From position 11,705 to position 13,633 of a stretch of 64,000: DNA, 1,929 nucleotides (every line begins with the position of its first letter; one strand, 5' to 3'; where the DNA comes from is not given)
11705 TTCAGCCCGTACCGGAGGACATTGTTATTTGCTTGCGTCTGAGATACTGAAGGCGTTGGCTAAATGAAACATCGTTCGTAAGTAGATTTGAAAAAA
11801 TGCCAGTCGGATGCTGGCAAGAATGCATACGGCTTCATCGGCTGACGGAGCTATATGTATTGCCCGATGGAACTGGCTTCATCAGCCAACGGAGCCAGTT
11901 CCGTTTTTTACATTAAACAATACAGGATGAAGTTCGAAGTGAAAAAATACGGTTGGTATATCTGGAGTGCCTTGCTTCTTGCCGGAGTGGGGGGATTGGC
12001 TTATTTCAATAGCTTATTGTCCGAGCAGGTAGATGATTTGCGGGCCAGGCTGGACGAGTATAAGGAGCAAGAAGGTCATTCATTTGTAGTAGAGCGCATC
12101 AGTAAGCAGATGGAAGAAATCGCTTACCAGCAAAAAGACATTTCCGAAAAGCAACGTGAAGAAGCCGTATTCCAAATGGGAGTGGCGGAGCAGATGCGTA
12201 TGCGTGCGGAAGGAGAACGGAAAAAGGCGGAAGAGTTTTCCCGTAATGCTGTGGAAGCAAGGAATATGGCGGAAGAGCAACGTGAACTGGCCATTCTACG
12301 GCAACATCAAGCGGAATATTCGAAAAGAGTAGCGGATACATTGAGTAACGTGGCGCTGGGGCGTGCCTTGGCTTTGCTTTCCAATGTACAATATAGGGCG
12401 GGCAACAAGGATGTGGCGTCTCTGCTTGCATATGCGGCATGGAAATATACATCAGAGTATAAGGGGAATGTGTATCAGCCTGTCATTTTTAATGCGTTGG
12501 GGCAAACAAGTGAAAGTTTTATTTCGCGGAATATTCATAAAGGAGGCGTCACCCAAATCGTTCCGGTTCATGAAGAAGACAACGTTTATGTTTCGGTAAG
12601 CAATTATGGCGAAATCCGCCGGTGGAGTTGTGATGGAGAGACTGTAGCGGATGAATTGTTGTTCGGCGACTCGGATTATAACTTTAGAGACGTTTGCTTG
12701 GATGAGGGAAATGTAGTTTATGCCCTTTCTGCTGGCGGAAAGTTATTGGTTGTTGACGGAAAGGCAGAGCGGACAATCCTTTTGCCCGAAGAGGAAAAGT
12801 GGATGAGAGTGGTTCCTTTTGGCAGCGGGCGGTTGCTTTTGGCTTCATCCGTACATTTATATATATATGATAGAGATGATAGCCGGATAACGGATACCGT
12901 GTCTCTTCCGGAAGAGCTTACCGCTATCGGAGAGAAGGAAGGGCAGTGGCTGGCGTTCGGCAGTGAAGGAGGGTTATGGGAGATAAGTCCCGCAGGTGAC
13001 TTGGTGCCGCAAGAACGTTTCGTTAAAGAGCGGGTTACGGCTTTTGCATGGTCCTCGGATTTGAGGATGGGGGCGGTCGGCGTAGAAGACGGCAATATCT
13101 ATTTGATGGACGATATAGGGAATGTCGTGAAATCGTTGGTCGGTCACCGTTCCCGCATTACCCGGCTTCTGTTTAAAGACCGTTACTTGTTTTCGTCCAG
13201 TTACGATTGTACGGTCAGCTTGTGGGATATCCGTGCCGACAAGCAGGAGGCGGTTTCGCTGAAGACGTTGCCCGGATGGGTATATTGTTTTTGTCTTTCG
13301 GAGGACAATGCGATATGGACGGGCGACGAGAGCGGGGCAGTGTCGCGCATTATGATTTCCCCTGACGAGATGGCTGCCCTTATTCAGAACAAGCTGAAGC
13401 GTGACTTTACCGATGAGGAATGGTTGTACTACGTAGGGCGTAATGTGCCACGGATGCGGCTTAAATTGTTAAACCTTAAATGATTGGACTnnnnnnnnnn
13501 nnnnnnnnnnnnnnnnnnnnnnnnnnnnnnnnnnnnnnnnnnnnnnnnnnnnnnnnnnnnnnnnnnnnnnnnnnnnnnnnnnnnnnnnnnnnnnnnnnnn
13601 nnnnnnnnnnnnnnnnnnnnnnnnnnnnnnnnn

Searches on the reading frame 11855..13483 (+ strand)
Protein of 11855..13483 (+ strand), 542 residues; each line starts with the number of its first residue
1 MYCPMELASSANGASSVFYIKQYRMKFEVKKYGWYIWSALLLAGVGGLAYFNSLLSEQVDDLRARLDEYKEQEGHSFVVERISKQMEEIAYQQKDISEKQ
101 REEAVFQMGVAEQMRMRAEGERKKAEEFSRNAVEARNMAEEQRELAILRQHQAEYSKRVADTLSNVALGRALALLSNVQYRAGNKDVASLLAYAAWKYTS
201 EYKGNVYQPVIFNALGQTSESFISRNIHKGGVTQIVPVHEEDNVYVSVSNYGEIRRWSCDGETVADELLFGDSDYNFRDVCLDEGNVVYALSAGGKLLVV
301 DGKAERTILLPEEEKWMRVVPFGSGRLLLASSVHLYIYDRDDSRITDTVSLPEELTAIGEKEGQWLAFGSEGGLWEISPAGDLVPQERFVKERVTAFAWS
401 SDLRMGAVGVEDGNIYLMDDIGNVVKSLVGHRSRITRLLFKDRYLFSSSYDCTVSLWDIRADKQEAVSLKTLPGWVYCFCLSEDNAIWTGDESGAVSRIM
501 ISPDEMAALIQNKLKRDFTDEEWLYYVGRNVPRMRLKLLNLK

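Call 76: search_protein_families(library=pfam, proteins=[window:11855-13483:+], max_evalue=0.00001)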
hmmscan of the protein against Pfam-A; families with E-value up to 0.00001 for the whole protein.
window:11855-13483:+ (542 aa): 9 families
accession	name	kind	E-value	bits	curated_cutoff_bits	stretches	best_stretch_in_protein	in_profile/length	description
PF25173.1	Beta-prop_WDR3_1st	-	3e-12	47.1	154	1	390-478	28-118/184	WDR3 first beta-propeller domain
PF23414.1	Beta-prop_EML_2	-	4e-12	46.5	90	1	334-465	21-159/266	Echinoderm microtubule-associated protein second beta-propeller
PF25174.1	Beta-prop_THOC3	-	3.2e-09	36.6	305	1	335-482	71-222/272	THOC3 beta-propeller domain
PF00400.38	WD40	-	5.5e-09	36.6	27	0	423-458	2-39/39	WD domain, G-beta repeat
PF23389.1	Beta-prop_WDR19_1st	-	5.8e-08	32.6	27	1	334-475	21-167/325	WDR19 first beta-propeller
PF24807.1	WD40_CDC20-Fz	-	6.4e-08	32.7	200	1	391-470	51-132/292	CDC20/Fizzy WD40 domain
PF24817.1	WD40_WDHD1_1st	-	1.1e-07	31.8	109.9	1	339-473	33-170/291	WDHD1 first WD40 domain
PF25168.1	Beta-prop_WDR36-Utp21_2nd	-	1.5e-07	31.5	84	1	390-461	197-271/335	WDR36/Utp21 second beta-propeller domain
PF24814.1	WD40_Prp19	-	4.8e-06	26.3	320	0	404-464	20-83/281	Prp19 WD40 domain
